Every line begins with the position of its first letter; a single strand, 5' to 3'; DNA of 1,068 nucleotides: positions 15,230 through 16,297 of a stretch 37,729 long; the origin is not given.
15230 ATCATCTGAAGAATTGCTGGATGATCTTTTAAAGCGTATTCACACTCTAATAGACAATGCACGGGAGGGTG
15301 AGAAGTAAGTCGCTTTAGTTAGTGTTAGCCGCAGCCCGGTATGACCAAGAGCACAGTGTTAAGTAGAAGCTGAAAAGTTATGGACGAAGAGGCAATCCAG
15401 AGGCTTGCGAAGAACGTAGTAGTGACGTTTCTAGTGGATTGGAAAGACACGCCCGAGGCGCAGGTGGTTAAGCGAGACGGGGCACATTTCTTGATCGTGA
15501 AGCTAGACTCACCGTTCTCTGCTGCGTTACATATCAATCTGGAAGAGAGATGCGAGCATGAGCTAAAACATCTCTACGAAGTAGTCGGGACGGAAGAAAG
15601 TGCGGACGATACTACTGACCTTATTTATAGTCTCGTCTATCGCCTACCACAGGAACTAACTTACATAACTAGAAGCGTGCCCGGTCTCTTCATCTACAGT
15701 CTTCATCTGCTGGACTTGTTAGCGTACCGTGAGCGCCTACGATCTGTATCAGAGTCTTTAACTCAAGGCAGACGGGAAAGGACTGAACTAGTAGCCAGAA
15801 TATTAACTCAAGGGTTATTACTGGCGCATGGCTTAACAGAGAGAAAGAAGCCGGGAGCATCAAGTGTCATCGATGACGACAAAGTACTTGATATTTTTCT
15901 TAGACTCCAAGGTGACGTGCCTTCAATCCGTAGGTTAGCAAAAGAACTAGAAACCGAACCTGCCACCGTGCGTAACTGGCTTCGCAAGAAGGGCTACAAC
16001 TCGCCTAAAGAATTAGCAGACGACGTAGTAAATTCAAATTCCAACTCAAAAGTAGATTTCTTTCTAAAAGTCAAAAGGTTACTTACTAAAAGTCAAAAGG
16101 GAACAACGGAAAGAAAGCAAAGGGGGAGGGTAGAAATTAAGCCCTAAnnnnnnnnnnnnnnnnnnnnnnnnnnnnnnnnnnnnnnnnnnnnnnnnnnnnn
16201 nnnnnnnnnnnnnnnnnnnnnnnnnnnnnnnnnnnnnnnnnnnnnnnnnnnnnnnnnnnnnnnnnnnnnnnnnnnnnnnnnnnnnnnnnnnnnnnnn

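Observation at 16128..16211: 33-bp near-perfect inverted repeat at the boundary of the low-GC island and the replication module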

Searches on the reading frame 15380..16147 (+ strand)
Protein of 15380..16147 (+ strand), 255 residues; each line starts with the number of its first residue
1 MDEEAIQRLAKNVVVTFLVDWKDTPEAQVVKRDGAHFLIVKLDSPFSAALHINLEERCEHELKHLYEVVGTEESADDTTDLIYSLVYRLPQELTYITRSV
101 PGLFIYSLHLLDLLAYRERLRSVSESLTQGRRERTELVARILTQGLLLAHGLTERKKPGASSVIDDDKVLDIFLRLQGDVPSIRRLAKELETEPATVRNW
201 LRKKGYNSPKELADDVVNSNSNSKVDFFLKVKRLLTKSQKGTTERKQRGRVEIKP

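Call 9: search_protein_families(library=pfam, proteins=[window:15380-16147:+], max_evalue=0.01)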
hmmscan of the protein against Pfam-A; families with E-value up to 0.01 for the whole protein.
window:15380-16147:+ (255 aa): 0 families

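Call 10: search_protein_families(library=phrogs, proteins=[window:15380-16147:+], max_evalue=0.001)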
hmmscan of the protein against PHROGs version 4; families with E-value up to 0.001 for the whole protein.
window:15380-16147:+ (255 aa): 0 families

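Call 17: find_related_loci(query=window:15380-16147:+, collection=viral_contigs, flank=6000)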
Query window:15380-16147:+ (255 aa) in viral_contigs; peptide patterns used: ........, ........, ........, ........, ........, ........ (x = any residue, [..] = any of these).
15 stretches matched a pattern; 1 encode a relative of the query (tblastn E <= 1e-3); 1 distinct loci.
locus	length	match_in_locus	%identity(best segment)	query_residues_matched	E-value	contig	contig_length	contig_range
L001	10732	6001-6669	52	1-219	3e-69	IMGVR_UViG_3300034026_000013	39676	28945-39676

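Call 36: find_homologous_proteins(query=window:15380-16147:+, max_evalue=0.001)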
Query window:15380-16147:+ (255 aa): 9 proteins with E <= 0.001 among 1492 candidates.
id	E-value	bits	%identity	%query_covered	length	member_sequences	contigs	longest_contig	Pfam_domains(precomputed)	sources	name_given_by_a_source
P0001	9.5e-161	551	100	100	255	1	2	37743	-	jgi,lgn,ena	jgi:hypothetical protein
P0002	1.1e-95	338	63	100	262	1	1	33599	-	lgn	-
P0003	1.2e-90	321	63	95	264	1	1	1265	-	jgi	jgi:hypothetical protein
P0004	3.3e-61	225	52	86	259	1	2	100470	-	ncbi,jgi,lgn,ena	ncbi:MAG TPA: hypothetical protein VF659_18765 [Pyrinomonadaceae bacterium]|jgi:hypothetical protein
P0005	1.0e-58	217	53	84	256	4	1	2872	-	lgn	-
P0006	3.2e-56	209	50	87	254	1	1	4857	-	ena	-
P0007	4.0e-40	156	42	85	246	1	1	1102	-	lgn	-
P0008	1.1e-31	129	42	85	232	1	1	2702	-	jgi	jgi:hypothetical protein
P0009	4.6e-26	110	38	84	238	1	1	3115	-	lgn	-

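Call 37: find_encoding_contigs(protein=P0004, flank=10000, max_places=4)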
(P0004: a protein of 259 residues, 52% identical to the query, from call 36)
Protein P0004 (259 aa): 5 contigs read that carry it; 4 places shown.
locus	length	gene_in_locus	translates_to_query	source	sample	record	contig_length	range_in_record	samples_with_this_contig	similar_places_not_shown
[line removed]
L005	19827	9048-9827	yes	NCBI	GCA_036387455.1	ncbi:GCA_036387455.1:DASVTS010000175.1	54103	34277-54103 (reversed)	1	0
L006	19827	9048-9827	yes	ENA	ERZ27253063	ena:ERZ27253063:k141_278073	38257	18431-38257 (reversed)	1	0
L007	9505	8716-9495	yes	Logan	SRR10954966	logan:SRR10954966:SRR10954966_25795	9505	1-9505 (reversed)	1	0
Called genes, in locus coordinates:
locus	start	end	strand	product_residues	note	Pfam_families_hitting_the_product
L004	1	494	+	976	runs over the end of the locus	-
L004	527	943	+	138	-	-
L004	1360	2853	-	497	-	-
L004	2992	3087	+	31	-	-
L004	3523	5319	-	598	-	PF10592:AIPR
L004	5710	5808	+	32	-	-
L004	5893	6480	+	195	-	-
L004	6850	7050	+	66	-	-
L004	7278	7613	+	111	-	-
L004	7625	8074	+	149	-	PF21716:dnstrm_HI1420, PF01381:HTH_3 (weak)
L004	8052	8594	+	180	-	PF02556:SecB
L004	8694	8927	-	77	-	-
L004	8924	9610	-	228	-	-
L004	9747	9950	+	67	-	-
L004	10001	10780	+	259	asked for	-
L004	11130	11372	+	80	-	-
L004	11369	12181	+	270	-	PF12965:DUF3854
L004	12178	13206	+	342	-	-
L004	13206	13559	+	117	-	PF12728:HTH_17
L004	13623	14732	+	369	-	PF00589:Phage_integrase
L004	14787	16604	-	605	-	PF01433:Peptidase_M1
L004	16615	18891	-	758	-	PF13646:HEAT_2, PF02985:HEAT (faint), PF13646:HEAT_2, PF00160:Pro_isomerase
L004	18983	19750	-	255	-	PF13489:Methyltransf_23, PF08241:Methyltransf_11, PF08242:Methyltransf_12, PF13649:Methyltransf_25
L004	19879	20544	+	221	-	PF08279:HTH_11 (weak), PF12802:MarR_2 (weak)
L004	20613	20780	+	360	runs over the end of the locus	PF01883:FeS_assembly_P, PF01656:CbiA, PF02374:ArsA_ATPase (faint), PF09140:MipZ (weak), PF10609:ParA, PF13614:AAA_31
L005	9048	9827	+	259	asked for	-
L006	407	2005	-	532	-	-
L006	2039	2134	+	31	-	-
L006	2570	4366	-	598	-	PF10592:AIPR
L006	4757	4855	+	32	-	-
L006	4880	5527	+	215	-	-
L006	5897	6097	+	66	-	-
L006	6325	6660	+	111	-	-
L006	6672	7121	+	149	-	PF21716:dnstrm_HI1420, PF01381:HTH_3 (weak)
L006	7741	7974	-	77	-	-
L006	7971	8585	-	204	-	-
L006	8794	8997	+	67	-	-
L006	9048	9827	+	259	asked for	-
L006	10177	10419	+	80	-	-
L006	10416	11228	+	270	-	PF12965:DUF3854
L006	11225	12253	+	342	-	-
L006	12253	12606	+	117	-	PF12728:HTH_17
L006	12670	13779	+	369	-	PF00589:Phage_integrase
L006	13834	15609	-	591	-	PF01433:Peptidase_M1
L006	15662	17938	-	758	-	PF13646:HEAT_2, PF02985:HEAT (faint), PF13646:HEAT_2, PF00160:Pro_isomerase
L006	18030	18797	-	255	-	PF13489:Methyltransf_23, PF08241:Methyltransf_11, PF08242:Methyltransf_12, PF13649:Methyltransf_25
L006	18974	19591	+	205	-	PF08279:HTH_11 (weak), PF12802:MarR_2 (weak)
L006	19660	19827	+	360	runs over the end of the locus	PF01883:FeS_assembly_P, PF01656:CbiA, PF02374:ArsA_ATPase (faint), PF09140:MipZ (weak), PF10609:ParA, PF13614:AAA_31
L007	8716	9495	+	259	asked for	-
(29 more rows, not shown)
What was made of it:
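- On Phage attachment site (attP): The array is intact and internal in the integrated prophage, with the integrase and host genes about 3 kb further on (call 37).
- Tried and rejected: Assembly artefact: the same palindromes were recovered in independent JGI, NCBI, ENA and Logan assemblies (call 37).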

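Call 38: find_encoding_contigs(protein=P0002, flank=8000, max_places=3)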
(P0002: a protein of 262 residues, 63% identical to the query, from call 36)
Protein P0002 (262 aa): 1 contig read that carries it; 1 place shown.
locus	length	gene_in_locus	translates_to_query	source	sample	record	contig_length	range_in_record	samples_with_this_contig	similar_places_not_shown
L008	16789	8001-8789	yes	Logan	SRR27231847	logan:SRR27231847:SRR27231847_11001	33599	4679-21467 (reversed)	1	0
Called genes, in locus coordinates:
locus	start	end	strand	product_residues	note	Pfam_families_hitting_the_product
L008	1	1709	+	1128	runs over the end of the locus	PF13550:Phage-tail_3, PF23666:Rcc01698_C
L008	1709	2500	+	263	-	-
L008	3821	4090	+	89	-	-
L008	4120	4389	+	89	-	-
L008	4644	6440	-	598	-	PF10592:AIPR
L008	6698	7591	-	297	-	-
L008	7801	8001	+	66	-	-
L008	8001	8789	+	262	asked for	-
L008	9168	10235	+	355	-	-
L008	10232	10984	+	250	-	-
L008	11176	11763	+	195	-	-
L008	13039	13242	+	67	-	-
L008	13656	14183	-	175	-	PF08534:Redoxin (weak), PF13098:Thioredoxin_2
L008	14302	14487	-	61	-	-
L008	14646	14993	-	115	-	-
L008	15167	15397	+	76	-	-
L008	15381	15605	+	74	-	PF07927:HicA_toxin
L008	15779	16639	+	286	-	PF13401:AAA_22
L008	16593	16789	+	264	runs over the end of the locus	-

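Call 41: find_encoding_contigs(protein=P0005, flank=5000, max_places=2)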
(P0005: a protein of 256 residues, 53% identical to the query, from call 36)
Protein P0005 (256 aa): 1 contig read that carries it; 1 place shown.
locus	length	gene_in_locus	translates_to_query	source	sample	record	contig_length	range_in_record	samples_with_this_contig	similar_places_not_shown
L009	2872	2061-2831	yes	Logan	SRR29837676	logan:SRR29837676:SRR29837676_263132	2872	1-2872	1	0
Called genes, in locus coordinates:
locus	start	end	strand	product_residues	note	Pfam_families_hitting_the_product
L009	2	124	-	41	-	?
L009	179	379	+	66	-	PF12728:HTH_17 (weak)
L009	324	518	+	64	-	-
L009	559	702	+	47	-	-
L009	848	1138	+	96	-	-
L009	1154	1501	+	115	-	-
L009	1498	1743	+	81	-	-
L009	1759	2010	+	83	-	-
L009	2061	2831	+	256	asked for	-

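Call 42: find_encoding_contigs(protein=P0006, flank=5000, max_places=2)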
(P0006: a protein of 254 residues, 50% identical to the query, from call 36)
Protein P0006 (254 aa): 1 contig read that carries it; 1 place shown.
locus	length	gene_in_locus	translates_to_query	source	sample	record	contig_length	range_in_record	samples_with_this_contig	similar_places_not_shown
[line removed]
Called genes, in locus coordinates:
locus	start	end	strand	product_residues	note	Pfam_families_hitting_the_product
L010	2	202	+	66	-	?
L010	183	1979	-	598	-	PF10592:AIPR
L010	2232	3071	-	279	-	-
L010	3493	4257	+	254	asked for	-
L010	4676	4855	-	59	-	?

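Call 43: find_encoding_contigs(protein=P0009, flank=5000, max_places=2)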
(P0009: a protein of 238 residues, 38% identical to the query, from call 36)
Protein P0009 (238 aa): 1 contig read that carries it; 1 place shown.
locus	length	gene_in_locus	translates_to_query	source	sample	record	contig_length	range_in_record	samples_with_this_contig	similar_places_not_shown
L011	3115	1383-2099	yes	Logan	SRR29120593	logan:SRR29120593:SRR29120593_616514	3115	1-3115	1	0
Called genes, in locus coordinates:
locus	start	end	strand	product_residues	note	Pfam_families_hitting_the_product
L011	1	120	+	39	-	?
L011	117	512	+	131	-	PF08271:Zn_Ribbon_TF (weak)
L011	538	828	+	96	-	-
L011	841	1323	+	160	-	-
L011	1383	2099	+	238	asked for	-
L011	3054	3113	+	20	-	?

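Call 50: search_solved_structures(query=A3, max_evalue=10)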
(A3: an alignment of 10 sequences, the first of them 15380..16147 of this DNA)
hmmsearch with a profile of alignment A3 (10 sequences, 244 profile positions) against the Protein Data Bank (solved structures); distinct sequences matched with E-value up to 10: 0.
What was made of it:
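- Tried and rejected: A PDB profile search gave no hit (call 50).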

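Call 51: search_protein_families(library=ncbifam, proteins=[window:15380-16147:+], max_evalue=0.01)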
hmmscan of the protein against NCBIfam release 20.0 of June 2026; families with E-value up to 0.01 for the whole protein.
window:15380-16147:+ (255 aa): 0 families

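Call 54: find_related_loci(query=A3, collection=metagenome_contigs, flank=4000)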
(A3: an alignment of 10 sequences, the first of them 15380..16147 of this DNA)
Query A3 (255 aa) in metagenome_contigs; peptide patterns used: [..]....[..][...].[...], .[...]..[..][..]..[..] (x = any residue, [..] = any of these).
397 stretches matched a pattern; 5 encode a relative of the query (tblastn E <= 1e-3); 5 distinct loci.
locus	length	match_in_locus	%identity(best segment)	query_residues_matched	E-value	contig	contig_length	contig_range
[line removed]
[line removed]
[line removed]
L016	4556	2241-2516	28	152-247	5e-6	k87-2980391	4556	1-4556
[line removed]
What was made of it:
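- Tried and rejected: A metagenome scan with the X protein alignment returned five loci (call 54).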

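Call 55: predict_structure(alignment_id=A3)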
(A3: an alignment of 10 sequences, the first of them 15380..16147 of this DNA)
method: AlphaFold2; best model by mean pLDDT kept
length: 255 residues; sequences in the alignment: 10
mean_pLDDT: 64.9   pTM: 0.40
mean pLDDT of the five models: 64.9, 59.8, 58.6, 58.3, 55.3
residues with pLDDT >= 90: 2; 70-90: 102; 50-70: 99; < 50: 52
segments of 3 or more residues with pLDDT < 50: 150-161, 220-255
pLDDT, mean of each block of 10 residues (from residue 1): 81 85 83 86 62 83 70 58 69 66 57 53 56 56 52 42 65 67 86 86 84 64 39 42 42 40
secondary structure, 60 per line:
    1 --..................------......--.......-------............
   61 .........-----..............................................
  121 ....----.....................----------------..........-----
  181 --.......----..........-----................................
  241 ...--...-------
elements in order: H3-20 E27-32 E35-41 E49-53 H54-69 H75-124 H129-149 H166-175 H183-189 H194-203 H209-243
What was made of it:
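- Tried and rejected: The AlphaFold2 model of X was mediocre (pLDDT 65, pTM 0.40, call 55).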

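Call 60: fold_search(model_id=the predicted structure, library=pdb)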
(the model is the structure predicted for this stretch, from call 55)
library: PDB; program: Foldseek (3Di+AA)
matches with E <= 10: 527; with E <= 0.001: 0
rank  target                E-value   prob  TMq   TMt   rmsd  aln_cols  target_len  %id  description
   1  9cpa_h                1.3e-01  0.10  0.11  0.04  40.4       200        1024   16  Structure of a Mammalian DHX29-bound 43S Pre-initiation Complex (released 2025-07-23)
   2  8roq_N                4.4e-01  0.28  0.16  0.16   8.4       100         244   14  FAdV-C4 Aviadenovirus structure, strain KR5 (released 2025-01-29)
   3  8v46_B                4.7e-01  0.06  0.13  0.09  20.1       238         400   16  CryoEM structure of AriA-AriB complex (Form I) (released 2024-06-26)
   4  1ew4                  6.6e-01  0.16  0.12  0.25   8.9        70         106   16  CRYSTAL STRUCTURE OF ESCHERICHIA COLI CYAY PROTEIN REVEALS A NOVEL FOLD FOR THE FRATAXIN FAMILY (released 2000-08-09)
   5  22tu_DH               7.5e-01  0.08  0.11  0.04  39.1       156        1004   15  Human 80S ribosome in complex with DHX29 (released 2026-04-01)
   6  8ux9_C                7.9e-01  0.06  0.13  0.08  20.9       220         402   14  Asymmetric unit of the PARIS Immune Complex at 3.2 Angstrom Resolution (released 2024-09-18)
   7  9ho5_A                8.9e-01  0.10  0.11  0.20   7.9        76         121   21  Crystal Structure of the Human Frataxin protein in complex with a tailored Camelid Nanobody 4A7 (released 2025-12-24)
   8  4kby_A                8.9e-01  0.09  0.13  0.17  11.9        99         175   11  mSTING/c-di-GMP (released 2013-05-29)
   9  8v45_F                9.4e-01  0.06  0.14  0.10  21.0       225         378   13  CryoEM structure of AriA-Ocr complex (released 2024-06-26)
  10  5kui                  1.0e+00  0.57  0.09  0.23   2.7        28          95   21  Human mitochondrial calcium uniporter (residues 72-189) crystal structure with calcium. (released 2016-09-07)
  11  3w3a_G                1.1e+00  0.08  0.14  0.17  28.8       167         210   15  Crystal structure of V1-ATPase at 3.9 angstrom resolution (released 2013-05-15)
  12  1fxk_C                1.1e+00  0.07  0.11  0.17  19.0       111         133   14  CRYSTAL STRUCTURE OF ARCHAEAL PREFOLDIN (GIMC). (released 2000-12-06)
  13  3k44_B                1.1e+00  0.06  0.09  0.14  13.2       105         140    8  Crystal Structure of Drosophila melanogaster Pur-alpha (released 2009-10-27)
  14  1ekg                  1.1e+00  0.09  0.11  0.21   7.9        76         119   21  MATURE HUMAN FRATAXIN (released 2000-11-08)
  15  8bh3_D                1.2e+00  0.07  0.09  0.16  21.6       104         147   12  DNA-PK Ku80 mediated dimer bound to PAXX (released 2023-06-07)
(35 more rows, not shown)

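Call 61: find_encoding_contigs(protein=P0003, flank=3000, max_places=2)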
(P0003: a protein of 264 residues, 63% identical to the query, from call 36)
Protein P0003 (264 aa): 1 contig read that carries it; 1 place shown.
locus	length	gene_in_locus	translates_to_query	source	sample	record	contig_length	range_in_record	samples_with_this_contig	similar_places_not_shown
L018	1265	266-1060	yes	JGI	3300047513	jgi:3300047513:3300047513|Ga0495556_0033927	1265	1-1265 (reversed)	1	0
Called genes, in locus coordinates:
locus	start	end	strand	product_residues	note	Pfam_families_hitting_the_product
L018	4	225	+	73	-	-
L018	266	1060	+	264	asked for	-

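Call 62: find_encoding_contigs(protein=P0007, flank=3000, max_places=2)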
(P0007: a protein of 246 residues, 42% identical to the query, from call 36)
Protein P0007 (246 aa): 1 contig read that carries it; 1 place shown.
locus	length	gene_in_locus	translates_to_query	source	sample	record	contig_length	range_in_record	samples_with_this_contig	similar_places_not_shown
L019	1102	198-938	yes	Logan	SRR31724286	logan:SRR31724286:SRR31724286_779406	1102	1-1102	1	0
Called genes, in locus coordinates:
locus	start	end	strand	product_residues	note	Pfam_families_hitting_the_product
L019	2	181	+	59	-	?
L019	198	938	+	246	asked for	-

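Call 63: find_encoding_contigs(protein=P0008, flank=3000, max_places=2)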
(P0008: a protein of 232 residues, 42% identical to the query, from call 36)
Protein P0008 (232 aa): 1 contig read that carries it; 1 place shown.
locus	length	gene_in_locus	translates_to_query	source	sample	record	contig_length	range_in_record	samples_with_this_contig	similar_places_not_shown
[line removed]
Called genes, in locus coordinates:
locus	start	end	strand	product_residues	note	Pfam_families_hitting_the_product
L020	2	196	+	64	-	?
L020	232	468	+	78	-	-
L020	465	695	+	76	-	-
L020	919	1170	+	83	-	-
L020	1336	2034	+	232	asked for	-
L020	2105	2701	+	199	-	?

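Call 88: search_protein_families(library=pfam, proteins=[L008:9168-10235:+, L008:10232-10984:+, L008:11176-11763:+, L004:11130-11372:+, L004:11369-12181:+, L004:12178-13206:+], max_evalue=0.01)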
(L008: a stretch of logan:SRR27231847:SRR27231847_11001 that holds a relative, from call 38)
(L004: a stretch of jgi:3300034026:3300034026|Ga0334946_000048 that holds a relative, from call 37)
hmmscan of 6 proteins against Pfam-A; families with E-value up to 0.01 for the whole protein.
L008:9168-10235:+ (355 aa): 0 families

L008:10232-10984:+ (250 aa): 1 family
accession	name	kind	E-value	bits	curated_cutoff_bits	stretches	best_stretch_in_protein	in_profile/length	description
PF13551.12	HTH_29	-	0.0082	16.7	28.1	0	83-108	14-39/64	Winged helix-turn helix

L008:11176-11763:+ (195 aa): 0 families

L004:11130-11372:+ (80 aa): 0 families

L004:11369-12181:+ (270 aa): 1 family
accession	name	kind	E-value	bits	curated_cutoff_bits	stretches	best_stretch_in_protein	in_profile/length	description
PF12965.13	DUF3854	-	6.3e-11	42.7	23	1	164-261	13-126/130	Domain of unknown function (DUF3854)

L004:12178-13206:+ (342 aa): 1 family
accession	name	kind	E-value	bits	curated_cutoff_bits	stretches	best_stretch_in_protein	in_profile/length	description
PF13384.12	HTH_23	-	0.0022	18.2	24.6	1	80-98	22-40/50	Homeodomain-like domain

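Call 89: search_protein_representatives(alignment_id=A3)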
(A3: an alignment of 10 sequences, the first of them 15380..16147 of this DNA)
Query: 10 sequences, 244 profile positions. Proteins with E-value up to 0.001 (for the whole library): 28; up to 1e-10: 15; up to 1e-30: 9. The best 28 are listed.
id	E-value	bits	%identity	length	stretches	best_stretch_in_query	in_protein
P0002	1.6e-102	358.7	-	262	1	1-243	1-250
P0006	3.5e-100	351.0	-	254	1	2-229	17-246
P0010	9.7e-89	313.5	-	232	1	1-234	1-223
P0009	2.6e-86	305.6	-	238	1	2-243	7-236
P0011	1.0e-81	290.6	-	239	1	1-225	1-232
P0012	2.4e-62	227.1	-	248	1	4-224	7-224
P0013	8.2e-58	212.3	-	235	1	1-237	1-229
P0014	3.2e-56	207.1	-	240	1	1-224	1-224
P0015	9.8e-45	169.5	-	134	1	1-123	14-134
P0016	4.2e-21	92.1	-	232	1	1-219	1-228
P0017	5.1e-16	75.4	-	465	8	187-205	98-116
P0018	1.3e-14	70.8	-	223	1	6-216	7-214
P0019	9.4e-12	61.4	-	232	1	1-223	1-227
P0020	1.1e-11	61.2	-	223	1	1-216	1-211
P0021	5.0e-11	59.1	-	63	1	1-58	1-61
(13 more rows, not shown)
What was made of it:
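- The family is rare: 9 clusters at 90% identity, and 28 hits among 1.84 billion representatives (calls 36, 89).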

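Call 90: find_encoding_contigs(protein=P0012, flank=2500, max_places=2)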
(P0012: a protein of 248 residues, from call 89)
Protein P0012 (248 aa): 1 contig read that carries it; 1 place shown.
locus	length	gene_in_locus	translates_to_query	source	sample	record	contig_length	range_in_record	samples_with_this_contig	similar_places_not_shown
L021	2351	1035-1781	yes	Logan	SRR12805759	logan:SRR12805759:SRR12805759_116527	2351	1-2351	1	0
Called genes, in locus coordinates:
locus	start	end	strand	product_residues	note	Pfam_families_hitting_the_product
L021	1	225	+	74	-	?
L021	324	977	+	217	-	PF00023:Ank (faint), PF13606:Ank_3 (faint), PF12796:Ank_2, PF13637:Ank_4 (faint), PF13857:Ank_5 (weak)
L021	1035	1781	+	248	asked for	-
